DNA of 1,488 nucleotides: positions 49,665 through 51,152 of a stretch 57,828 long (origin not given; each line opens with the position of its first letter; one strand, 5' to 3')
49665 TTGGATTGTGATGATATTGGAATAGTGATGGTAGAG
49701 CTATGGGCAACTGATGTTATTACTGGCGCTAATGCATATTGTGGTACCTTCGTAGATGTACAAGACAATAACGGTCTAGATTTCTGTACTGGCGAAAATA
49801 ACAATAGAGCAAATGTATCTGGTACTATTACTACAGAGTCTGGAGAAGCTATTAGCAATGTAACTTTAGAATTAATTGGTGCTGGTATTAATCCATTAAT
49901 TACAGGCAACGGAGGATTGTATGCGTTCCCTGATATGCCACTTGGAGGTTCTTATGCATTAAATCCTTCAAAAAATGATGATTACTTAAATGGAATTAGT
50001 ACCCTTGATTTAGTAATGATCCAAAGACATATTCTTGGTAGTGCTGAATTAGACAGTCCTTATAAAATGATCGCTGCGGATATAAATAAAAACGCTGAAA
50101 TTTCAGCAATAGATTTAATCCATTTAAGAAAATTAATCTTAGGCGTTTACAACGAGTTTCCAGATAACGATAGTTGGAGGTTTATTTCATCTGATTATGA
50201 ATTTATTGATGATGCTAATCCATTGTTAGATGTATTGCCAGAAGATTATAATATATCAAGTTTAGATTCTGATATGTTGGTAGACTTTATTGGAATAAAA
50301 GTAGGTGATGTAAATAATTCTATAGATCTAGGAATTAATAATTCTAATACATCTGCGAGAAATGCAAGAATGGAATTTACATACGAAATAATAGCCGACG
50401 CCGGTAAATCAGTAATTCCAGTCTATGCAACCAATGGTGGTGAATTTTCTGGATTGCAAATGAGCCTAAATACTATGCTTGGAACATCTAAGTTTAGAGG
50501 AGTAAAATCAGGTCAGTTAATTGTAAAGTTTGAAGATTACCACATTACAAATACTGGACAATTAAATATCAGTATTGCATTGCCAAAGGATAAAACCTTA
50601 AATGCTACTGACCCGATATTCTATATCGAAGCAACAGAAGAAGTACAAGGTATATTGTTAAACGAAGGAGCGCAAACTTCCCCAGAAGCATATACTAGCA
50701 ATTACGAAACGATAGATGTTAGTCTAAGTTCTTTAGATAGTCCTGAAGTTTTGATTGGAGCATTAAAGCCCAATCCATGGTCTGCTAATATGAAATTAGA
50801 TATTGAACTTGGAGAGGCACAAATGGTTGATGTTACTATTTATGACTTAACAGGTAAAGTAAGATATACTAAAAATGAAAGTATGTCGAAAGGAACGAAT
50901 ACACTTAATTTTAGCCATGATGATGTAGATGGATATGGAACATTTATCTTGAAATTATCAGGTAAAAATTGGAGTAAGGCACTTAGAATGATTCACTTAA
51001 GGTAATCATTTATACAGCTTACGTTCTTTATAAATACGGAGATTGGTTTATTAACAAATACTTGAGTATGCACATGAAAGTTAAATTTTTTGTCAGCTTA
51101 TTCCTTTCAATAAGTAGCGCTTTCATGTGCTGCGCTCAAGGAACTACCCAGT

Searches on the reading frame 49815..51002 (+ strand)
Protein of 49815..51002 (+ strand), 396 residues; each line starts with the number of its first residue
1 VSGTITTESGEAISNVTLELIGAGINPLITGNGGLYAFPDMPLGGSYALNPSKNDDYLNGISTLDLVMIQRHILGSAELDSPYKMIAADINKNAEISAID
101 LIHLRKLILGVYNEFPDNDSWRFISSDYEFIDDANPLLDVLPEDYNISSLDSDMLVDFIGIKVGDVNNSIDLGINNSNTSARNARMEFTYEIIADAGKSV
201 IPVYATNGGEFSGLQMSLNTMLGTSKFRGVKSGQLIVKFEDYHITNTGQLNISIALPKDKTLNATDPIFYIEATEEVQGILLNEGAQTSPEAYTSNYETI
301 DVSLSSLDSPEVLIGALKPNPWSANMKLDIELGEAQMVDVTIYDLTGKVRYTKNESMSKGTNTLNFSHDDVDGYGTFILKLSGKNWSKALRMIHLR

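Call 9: search_protein_families(library=pfam, proteins=[window:49815-51002:+], max_evalue=1)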
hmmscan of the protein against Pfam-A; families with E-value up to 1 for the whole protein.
window:49815-51002:+ (396 aa): 3 families
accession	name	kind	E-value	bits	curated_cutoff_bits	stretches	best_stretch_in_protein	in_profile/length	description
PF18962.6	Por_Secre_tail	-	1.9e-05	25.3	27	1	319-368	3-52/75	Secretion system C-terminal sorting domain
PF00404.24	Dockerin_1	-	3.2e-05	24.5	22.9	1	61-108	10-56/57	Dockerin type I domain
PF13620.12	CarboxypepD_reg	-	0.00044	21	32.3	1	1-50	2-53/82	Carboxypeptidase regulatory-like domain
